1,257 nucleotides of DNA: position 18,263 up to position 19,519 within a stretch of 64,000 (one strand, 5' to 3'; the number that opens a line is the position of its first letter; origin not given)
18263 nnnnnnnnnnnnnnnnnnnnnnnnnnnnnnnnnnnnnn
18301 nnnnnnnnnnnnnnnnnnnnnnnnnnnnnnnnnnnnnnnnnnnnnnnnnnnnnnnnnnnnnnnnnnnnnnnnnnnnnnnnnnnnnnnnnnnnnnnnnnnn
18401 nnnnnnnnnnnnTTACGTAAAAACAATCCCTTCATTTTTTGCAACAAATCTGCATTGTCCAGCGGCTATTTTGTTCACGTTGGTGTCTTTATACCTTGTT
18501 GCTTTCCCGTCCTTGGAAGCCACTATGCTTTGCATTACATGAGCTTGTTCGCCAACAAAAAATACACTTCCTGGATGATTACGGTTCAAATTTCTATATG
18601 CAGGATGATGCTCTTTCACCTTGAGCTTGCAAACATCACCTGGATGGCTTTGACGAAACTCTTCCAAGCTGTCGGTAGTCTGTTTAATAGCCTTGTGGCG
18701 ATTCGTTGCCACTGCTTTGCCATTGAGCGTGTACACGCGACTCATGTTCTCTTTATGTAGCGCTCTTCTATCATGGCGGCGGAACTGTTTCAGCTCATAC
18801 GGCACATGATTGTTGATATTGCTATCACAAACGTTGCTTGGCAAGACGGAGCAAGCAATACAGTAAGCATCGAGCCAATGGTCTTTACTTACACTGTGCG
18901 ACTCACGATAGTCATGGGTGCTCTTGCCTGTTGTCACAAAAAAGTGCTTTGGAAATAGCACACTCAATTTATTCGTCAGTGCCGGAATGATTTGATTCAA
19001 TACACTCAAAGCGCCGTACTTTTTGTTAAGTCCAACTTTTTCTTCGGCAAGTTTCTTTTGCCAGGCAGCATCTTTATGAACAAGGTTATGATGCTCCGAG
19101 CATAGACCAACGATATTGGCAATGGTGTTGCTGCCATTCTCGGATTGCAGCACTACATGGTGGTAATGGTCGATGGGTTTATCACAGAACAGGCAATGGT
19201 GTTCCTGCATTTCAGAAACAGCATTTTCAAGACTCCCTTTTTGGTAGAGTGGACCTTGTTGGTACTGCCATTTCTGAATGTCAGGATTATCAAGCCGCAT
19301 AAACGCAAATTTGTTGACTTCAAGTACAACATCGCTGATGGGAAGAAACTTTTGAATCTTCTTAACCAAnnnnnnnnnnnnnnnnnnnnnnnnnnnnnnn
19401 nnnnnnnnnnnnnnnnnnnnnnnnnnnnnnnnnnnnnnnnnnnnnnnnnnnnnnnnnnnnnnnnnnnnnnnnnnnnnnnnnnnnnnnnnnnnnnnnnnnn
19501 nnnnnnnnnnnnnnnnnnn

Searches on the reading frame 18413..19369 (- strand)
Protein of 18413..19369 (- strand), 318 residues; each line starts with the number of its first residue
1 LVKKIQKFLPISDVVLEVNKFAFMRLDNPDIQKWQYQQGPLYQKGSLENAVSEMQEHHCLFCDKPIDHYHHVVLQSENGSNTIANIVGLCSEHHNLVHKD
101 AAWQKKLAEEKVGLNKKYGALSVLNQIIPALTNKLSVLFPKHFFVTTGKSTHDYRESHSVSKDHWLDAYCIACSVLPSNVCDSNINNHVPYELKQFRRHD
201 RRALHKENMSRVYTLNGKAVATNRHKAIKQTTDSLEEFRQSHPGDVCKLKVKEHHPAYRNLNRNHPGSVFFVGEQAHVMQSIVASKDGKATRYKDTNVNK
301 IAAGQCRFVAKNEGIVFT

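Call 74: search_protein_families(library=pfam, proteins=[window:18413-19369:-], max_evalue=0.001)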
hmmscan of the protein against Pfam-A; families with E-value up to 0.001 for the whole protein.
window:18413-19369:- (318 aa): 1 family
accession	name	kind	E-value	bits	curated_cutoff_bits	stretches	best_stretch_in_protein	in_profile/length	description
PF14239.11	RRXRR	-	5.4e-05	23.6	25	1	1-39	136-174/174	RRXRR protein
